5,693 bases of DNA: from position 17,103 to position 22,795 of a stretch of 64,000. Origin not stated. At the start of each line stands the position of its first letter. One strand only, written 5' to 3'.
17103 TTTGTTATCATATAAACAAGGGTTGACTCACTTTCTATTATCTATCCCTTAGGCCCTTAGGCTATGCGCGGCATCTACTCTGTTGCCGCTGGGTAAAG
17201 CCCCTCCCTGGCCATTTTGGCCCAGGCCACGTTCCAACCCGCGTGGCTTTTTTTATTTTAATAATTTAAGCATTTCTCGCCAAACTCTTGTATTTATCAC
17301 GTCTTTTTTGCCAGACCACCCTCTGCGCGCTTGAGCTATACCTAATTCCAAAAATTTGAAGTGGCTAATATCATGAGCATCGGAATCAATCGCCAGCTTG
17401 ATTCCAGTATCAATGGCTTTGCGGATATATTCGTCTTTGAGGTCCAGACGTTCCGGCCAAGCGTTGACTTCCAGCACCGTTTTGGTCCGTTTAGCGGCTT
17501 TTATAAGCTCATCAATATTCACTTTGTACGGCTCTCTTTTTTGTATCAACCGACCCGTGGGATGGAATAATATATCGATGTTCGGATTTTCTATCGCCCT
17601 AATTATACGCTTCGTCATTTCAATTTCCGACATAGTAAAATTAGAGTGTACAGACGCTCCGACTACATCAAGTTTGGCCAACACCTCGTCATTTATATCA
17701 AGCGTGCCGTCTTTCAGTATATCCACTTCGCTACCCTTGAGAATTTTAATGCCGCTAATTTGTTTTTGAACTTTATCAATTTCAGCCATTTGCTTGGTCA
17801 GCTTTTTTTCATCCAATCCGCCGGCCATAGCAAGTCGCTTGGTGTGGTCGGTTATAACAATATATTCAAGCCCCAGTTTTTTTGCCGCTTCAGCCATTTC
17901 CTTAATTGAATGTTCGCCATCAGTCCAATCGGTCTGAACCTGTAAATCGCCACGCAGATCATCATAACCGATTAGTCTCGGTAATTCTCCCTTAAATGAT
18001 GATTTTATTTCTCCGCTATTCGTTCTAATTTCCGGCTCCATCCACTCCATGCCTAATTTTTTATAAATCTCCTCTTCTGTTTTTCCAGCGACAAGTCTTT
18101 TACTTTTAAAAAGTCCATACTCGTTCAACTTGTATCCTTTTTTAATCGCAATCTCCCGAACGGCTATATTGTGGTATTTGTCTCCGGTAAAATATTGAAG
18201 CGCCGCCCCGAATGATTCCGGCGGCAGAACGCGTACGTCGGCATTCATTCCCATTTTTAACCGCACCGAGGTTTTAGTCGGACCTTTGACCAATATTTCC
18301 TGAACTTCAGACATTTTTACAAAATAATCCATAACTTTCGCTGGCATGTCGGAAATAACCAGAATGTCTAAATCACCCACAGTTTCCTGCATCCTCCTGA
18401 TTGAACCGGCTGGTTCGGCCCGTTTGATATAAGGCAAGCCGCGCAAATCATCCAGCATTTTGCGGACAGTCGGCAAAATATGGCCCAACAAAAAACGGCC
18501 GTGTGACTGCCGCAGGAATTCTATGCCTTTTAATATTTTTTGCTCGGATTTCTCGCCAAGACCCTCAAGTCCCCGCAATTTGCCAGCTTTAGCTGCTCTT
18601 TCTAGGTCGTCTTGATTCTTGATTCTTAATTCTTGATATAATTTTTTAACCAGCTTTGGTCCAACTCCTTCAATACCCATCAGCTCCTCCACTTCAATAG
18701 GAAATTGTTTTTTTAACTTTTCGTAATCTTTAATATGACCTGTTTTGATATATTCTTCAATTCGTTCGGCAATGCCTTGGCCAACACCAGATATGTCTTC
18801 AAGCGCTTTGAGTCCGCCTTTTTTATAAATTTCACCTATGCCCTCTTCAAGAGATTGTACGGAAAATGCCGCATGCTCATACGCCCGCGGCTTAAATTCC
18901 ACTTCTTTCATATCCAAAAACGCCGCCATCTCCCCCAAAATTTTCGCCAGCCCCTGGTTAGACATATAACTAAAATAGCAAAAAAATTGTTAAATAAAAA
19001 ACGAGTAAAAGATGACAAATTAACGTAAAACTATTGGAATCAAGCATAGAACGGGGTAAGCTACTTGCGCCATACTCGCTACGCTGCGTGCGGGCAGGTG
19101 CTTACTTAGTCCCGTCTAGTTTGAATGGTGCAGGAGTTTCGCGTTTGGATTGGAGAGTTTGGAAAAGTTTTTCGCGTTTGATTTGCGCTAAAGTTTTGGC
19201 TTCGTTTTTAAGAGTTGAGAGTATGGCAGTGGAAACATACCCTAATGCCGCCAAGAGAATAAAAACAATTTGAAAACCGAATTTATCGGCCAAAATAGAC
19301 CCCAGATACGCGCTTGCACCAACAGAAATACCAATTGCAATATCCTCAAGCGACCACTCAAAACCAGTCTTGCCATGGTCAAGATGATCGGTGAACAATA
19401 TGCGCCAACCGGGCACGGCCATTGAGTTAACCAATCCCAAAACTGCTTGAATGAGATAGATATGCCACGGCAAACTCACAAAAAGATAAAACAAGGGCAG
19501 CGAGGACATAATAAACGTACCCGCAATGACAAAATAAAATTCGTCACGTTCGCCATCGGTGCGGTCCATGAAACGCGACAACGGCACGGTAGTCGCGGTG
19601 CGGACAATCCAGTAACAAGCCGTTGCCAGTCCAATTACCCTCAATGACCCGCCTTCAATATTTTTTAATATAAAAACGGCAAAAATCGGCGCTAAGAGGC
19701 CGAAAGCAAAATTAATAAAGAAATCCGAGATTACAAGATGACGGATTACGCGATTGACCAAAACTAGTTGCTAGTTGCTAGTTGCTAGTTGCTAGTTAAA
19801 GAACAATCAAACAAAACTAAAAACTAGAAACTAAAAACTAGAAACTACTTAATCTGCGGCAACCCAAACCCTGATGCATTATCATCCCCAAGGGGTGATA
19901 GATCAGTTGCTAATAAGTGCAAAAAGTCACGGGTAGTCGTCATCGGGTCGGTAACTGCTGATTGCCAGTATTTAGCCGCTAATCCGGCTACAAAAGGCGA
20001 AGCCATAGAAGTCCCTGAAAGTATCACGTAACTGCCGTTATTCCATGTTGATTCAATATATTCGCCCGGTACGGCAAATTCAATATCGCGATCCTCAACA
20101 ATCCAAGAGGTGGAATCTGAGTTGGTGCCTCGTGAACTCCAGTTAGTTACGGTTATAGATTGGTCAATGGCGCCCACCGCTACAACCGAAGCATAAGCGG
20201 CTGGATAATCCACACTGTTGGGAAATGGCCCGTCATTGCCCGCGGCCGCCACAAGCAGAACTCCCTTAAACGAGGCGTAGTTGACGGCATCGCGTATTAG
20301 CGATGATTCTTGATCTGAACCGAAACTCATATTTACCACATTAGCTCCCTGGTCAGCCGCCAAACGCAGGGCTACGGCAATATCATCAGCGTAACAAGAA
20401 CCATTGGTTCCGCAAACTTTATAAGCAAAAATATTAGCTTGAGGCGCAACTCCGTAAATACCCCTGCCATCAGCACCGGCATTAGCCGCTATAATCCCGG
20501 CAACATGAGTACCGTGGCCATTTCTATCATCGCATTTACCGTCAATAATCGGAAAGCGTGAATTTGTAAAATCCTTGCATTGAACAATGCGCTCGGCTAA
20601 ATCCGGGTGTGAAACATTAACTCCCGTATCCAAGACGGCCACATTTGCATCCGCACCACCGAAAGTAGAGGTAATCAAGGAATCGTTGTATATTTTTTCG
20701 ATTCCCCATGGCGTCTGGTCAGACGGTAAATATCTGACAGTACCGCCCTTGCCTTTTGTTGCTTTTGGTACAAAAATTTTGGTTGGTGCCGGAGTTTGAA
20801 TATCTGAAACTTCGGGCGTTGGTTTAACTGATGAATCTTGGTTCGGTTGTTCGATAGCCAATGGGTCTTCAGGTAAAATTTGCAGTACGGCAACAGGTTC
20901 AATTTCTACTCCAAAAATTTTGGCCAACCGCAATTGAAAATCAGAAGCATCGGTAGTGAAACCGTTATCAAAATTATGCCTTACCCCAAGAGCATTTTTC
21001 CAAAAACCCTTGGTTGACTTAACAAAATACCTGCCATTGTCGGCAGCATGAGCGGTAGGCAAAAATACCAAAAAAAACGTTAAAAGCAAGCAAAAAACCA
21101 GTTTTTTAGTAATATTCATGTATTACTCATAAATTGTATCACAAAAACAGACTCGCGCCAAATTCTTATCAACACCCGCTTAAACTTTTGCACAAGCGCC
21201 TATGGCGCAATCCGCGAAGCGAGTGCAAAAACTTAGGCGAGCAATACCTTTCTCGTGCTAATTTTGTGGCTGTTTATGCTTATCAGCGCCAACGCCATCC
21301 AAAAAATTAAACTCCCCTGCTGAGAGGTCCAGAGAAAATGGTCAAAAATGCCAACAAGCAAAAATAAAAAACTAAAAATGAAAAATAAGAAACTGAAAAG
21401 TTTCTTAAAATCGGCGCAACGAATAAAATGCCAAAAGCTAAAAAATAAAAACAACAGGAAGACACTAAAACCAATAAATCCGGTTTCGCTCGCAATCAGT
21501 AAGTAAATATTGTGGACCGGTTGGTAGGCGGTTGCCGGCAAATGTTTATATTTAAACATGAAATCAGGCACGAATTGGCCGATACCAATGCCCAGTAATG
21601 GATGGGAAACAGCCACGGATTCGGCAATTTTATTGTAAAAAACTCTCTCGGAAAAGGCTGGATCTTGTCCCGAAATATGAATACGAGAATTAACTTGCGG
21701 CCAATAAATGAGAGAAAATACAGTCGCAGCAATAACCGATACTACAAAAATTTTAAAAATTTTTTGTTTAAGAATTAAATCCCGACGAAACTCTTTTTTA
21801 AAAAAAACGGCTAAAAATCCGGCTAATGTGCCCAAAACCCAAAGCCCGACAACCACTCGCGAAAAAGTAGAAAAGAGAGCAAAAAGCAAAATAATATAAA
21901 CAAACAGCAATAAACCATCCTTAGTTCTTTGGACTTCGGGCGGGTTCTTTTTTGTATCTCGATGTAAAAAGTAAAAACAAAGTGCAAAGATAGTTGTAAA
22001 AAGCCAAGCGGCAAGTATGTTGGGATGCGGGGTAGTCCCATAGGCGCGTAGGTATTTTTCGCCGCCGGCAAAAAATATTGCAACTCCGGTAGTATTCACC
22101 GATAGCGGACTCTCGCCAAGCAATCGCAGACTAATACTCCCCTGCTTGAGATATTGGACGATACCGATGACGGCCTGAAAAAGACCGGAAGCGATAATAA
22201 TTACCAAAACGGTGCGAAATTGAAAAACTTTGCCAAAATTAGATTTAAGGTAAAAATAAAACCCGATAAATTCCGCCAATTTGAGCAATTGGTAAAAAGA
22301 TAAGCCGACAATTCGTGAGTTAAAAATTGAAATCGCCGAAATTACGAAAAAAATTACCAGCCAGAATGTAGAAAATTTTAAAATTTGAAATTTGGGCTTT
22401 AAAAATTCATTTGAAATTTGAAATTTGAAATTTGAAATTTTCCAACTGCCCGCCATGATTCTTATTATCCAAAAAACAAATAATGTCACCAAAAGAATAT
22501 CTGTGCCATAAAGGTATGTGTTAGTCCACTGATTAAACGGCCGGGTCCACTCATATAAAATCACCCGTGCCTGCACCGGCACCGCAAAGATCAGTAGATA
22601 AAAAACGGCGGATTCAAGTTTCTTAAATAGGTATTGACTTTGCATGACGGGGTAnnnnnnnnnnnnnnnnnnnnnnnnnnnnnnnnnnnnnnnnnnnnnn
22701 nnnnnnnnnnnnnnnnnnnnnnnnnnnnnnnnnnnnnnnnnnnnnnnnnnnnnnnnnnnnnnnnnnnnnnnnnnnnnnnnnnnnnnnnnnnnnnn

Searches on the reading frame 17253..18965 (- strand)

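Call 43: search_protein_families(library=pfam, proteins=[window:17253-18965:-], max_evalue=0.001)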
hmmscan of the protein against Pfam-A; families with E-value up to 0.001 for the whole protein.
window:17253-18965:- (570 aa): 7 families
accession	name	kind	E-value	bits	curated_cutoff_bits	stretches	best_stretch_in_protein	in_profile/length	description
PF14791.11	DNA_pol_B_thumb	-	3.5e-24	84.8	25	1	255-314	1-62/63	DNA polymerase beta thumb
PF14716.13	HHH_8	-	4.7e-16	59.4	30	1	1-77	1-72/73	Helix-hairpin-helix domain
PF14520.12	HHH_5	-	3.4e-13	50.3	27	2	93-147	2-54/57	Helix-hairpin-helix domain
PF02811.25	PHP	-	6.2e-10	40.1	26.4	1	340-501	1-162/164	PHP domain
PF00633.29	HHH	-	2.2e-05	24.5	24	0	84-108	2-26/30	Helix-hairpin-helix motif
PF12826.13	HHH_2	-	0.0007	20.1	27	0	52-78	34-60/64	Helix-hairpin-helix motif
PF12836.13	HHH_3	-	0.00091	19.7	27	0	53-87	14-49/65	Helix-hairpin-helix motif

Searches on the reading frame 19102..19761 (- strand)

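Call 43: search_protein_families(library=pfam, proteins=[window:19102-19761:-], max_evalue=0.001)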
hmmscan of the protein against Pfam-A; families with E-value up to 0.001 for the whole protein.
window:19102-19761:- (219 aa): 1 family
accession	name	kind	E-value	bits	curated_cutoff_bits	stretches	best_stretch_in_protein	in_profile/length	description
PF07690.21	MFS_1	-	9.2e-18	64.7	33.4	1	11-198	3-187/347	Major Facilitator Superfamily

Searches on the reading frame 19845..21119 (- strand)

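Call 43: search_protein_families(library=pfam, proteins=[window:19845-21119:-], max_evalue=0.001)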
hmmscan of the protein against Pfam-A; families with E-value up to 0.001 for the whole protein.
window:19845-21119:- (424 aa): 1 family
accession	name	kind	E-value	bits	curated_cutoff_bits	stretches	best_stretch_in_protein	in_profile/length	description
PF00082.27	Peptidase_S8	-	4.6e-54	184.1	21.8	1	158-419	4-288/288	Subtilase family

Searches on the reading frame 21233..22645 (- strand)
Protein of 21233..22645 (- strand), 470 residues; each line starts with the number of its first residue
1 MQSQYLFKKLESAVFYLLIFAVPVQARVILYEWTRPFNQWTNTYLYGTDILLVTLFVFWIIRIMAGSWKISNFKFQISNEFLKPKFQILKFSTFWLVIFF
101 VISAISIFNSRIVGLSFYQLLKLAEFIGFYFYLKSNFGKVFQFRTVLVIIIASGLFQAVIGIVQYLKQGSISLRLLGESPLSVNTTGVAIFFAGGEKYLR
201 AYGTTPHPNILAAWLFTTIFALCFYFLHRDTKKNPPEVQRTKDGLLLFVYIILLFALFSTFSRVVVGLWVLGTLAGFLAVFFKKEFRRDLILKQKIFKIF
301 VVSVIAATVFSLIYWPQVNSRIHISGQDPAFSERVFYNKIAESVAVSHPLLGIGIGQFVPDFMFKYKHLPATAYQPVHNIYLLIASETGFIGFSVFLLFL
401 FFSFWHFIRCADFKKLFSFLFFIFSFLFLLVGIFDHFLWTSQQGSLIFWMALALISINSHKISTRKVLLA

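Call 43: search_protein_families(library=pfam, proteins=[window:21233-22645:-], max_evalue=0.001)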
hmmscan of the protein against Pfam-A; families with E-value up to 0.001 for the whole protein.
window:21233-22645:- (470 aa): 1 family
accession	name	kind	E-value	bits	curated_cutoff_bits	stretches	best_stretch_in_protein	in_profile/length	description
PF04932.20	Wzy_C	-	9.4e-18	64.9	31.7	1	249-397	2-149/149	O-Antigen ligase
